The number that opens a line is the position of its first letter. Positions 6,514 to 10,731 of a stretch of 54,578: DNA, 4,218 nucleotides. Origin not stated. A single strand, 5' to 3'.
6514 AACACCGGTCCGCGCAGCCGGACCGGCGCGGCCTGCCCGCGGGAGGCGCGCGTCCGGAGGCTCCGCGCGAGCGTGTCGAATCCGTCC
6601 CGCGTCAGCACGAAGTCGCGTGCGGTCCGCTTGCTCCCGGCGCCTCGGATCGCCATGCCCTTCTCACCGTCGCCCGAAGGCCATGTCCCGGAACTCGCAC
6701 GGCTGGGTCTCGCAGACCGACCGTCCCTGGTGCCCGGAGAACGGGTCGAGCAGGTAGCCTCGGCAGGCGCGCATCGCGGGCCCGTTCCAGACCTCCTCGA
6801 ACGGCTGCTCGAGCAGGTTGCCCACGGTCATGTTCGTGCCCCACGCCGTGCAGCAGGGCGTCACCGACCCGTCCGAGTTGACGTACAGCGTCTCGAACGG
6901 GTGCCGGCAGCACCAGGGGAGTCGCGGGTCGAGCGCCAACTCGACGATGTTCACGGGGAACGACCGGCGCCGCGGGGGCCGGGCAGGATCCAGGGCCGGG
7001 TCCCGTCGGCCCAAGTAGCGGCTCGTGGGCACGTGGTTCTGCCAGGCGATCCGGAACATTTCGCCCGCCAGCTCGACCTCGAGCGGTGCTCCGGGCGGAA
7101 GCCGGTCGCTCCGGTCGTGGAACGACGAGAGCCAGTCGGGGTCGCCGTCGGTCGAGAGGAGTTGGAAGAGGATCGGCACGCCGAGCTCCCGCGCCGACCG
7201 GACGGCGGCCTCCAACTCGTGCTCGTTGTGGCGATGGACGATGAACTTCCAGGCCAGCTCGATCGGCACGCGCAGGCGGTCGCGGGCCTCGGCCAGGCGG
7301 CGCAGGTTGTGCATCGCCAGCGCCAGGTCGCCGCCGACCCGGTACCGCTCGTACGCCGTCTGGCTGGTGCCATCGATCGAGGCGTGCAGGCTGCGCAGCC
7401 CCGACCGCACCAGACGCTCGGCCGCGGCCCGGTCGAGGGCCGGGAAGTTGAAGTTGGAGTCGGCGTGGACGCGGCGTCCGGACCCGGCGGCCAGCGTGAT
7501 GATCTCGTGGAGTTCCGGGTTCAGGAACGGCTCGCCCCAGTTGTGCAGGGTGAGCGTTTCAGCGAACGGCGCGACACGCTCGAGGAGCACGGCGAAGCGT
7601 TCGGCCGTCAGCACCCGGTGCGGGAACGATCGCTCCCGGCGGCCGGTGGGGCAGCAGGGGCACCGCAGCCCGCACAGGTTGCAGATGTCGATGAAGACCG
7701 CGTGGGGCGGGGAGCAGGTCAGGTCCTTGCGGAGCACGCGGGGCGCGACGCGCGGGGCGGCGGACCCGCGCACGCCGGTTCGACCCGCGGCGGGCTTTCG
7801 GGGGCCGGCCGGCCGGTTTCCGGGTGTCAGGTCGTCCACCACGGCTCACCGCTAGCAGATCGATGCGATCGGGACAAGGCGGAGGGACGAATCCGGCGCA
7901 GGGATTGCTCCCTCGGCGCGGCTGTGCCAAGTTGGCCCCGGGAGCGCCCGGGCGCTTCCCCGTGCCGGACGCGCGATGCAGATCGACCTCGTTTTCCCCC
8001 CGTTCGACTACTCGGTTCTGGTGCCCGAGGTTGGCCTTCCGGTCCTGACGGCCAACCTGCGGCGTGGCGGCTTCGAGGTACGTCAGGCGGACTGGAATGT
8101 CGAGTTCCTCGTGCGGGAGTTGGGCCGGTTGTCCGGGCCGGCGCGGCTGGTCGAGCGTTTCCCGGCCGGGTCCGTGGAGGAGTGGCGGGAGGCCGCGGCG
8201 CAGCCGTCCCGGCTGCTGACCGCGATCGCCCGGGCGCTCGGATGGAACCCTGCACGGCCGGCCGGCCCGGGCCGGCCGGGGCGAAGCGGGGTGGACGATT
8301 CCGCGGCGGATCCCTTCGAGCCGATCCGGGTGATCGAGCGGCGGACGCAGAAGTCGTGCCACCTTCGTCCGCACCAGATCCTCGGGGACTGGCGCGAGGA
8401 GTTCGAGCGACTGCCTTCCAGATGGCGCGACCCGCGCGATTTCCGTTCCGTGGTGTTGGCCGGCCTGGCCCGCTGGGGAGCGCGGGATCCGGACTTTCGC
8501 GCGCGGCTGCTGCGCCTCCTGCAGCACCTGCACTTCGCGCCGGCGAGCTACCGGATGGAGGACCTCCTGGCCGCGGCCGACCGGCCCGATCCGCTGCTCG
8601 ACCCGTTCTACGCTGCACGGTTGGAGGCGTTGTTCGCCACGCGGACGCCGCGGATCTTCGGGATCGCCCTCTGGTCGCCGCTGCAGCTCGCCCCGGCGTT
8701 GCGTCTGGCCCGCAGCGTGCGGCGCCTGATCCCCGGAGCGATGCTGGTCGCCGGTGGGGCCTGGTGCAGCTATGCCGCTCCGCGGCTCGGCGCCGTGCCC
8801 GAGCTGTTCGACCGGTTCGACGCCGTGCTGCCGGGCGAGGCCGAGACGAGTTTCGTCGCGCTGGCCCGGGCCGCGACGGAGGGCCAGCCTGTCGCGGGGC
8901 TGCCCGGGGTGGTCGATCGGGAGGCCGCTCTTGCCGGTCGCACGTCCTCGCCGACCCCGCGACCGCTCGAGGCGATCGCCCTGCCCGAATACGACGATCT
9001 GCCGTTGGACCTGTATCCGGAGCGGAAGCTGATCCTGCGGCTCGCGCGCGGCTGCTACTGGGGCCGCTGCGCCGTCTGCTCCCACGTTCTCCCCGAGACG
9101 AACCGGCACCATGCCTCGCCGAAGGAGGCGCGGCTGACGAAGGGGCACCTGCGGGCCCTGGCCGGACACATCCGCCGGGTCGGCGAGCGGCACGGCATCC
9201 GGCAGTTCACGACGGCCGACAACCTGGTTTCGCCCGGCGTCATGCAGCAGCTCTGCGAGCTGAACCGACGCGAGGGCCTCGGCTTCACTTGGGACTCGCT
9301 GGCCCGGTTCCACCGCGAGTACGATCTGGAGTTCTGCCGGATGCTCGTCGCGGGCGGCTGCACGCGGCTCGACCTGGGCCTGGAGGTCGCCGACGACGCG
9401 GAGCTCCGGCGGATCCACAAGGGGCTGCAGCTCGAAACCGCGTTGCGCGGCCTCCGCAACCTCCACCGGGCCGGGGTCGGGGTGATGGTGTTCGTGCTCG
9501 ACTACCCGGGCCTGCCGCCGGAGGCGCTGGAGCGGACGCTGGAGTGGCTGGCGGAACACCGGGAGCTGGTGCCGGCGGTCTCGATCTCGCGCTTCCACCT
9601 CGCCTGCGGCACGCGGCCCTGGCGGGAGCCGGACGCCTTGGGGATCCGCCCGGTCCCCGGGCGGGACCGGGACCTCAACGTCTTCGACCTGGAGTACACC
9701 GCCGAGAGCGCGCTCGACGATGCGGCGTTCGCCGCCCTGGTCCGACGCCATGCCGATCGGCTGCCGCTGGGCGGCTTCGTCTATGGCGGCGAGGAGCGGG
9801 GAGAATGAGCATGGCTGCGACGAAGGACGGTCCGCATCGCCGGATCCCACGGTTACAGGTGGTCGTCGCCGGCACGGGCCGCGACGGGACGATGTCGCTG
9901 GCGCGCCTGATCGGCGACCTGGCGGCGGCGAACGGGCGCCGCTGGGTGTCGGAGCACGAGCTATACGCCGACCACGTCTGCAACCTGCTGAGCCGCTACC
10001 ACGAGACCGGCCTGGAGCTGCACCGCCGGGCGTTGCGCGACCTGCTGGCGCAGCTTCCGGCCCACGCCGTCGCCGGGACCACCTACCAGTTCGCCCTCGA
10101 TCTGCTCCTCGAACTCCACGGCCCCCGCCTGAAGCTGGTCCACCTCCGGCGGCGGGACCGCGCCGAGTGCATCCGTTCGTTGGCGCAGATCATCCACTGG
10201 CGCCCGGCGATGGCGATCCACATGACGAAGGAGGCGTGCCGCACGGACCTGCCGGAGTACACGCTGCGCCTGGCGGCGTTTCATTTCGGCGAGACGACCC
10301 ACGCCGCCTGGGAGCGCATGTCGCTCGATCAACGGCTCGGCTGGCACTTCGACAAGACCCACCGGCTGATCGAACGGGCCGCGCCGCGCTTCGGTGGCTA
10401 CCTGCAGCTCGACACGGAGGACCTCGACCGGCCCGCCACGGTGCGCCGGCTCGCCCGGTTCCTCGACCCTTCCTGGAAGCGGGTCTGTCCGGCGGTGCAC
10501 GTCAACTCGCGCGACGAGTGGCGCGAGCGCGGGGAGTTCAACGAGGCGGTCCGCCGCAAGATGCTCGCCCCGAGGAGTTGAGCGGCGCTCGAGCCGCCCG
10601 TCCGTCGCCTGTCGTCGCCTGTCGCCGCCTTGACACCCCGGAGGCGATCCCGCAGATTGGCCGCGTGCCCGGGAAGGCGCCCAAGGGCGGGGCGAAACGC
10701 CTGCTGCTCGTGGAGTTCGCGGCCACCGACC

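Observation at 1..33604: A 33-kb Fe-S / radical-SAM supercluster around a nitrogenase-like module, with no characterised counterpart I know of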

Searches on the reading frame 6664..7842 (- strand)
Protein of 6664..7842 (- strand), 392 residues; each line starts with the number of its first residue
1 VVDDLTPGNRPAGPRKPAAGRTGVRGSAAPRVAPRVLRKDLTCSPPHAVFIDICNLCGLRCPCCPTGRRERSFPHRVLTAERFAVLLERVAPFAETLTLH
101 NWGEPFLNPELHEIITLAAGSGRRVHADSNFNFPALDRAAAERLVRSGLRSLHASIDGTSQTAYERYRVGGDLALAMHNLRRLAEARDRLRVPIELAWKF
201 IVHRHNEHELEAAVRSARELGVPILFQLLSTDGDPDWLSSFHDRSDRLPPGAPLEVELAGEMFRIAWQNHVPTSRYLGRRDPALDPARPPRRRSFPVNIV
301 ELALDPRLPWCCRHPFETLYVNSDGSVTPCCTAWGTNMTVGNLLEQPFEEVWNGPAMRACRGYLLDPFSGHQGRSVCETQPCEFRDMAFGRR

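Call 5: search_protein_families(library=pfam, proteins=[window:6664-7842:-], max_evalue=0.01)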
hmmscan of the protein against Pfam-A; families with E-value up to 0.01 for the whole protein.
window:6664-7842:- (392 aa): 2 families
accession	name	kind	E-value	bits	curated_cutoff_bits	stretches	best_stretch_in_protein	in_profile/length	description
PF13186.11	SPASM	-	1.2e-13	51.5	21.5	1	312-361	1-52/67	Iron-sulfur cluster-binding domain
PF04055.27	Radical_SAM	-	2.3e-09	38.1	29.5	1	53-186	3-139/166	Radical SAM superfamily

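Call 8: search_protein_families(library=ncbifam, proteins=[window:6664-7842:-], max_evalue=0.001)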
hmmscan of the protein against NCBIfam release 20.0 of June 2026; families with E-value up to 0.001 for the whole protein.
window:6664-7842:- (392 aa): 28 families (the best 25 are shown)
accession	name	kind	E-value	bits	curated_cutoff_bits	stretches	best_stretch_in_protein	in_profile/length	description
TIGR04311.1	rSAM_Geo_metal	subfamily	7.3e-23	81.3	400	1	46-224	2-181/423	radical SAM/SPASM family putative metalloenzyme maturase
TIGR04317.1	W_rSAM_matur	equivalog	9.1e-16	57.9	380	1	47-222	4-176/349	tungsten cofactor oxidoreductase radical SAM maturase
NF045574.1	sacti_mat_StsB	exception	1.9e-15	56.7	625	1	47-212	96-251/466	StsB family radical SAM/SPASM domain sactipeptide maturase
TIGR04545.1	rSAM_ahbD_hemeb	equivalog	9.8e-14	51.5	500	1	53-222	6-167/339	heme b synthase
TIGR04321.1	spiroSPASM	subfamily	1.4e-13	50.4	250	1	42-227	226-415/510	spiro-SPASM protein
NF033640.1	N_Twi_rSAM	subfamily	2.4e-12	46.7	170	1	310-366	3-59/398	twitch domain-containing radical SAM protein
TIGR04303.1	GeoRSP_rSAM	equivalog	8.6e-11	42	400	1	49-220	7-167/325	GeoRSP system radical SAM/SPASM protein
TIGR02109.1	PQQ_syn_pqqE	equivalog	1.7e-10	40.4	381.35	1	43-221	3-173/358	pyrroloquinoline quinone biosynthesis protein PqqE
TIGR04546.1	rSAM_ahbC_deAc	equivalog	2.4e-10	39.8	650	1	49-223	41-206/390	12,18-didecarboxysiroheme deacetylase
TIGR04054.1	rSAM_NirJ1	equivalog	4.9e-10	38.6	650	1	49-215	38-195/387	putative heme d1 biosynthesis radical SAM protein NirJ1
TIGR04051.1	rSAM_NirJ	equivalog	1e-09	37.9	515.45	1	52-221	7-167/354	heme d1 biosynthesis radical SAM protein NirJ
TIGR04053.2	TIGR04053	equivalog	1.8e-09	37.3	395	1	45-224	6-180/366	TIGR04053 family radical SAM/SPASM domain-containing protein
TIGR04250.1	SCM_rSAM_ScmE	equivalog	6.8e-09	35.1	400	1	46-215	2-163/358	SynChlorMet cassette radical SAM/SPASM protein ScmE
TIGR04055.1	rSAM_NirJ2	equivalog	1.7e-08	34.3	500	1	53-183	6-133/326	putative heme d1 biosynthesis radical SAM protein NirJ2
TIGR04347.1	pseudo_SAM_Halo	equivalog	2e-07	30.7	525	1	49-221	40-203/390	TIGR04347 family pseudo-SAM/SPASM protein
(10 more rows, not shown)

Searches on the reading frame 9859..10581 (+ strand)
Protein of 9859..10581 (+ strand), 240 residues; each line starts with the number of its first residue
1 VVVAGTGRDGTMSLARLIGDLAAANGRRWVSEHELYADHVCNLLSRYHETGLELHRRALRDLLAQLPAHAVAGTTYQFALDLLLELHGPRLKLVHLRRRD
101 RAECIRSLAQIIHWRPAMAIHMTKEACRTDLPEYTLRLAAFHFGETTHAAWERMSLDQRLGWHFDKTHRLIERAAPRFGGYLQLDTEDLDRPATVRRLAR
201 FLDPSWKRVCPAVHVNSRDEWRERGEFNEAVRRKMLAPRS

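Call 5: search_protein_families(library=pfam, proteins=[window:9859-10581:+], max_evalue=0.01)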
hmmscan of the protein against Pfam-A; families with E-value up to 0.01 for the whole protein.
window:9859-10581:+ (240 aa): 0 families

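Call 8: search_protein_families(library=ncbifam, proteins=[window:9859-10581:+], max_evalue=0.001)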
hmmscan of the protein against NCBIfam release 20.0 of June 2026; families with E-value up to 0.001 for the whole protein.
window:9859-10581:+ (240 aa): 0 families

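Call 45: search_protein_families(library=pfam, proteins=[window:9859-10581:+], max_evalue=5)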
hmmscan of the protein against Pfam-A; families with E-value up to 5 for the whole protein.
window:9859-10581:+ (240 aa): 2 families
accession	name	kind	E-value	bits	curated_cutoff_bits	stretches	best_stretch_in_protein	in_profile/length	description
PF17784.7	Sulfotransfer_4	-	0.013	15.7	22.8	1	2-176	3-176/215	Sulfotransferase domain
PF13469.12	Sulfotransfer_3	-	0.028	15.1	27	1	33-120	97-154/216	Sulfotransferase family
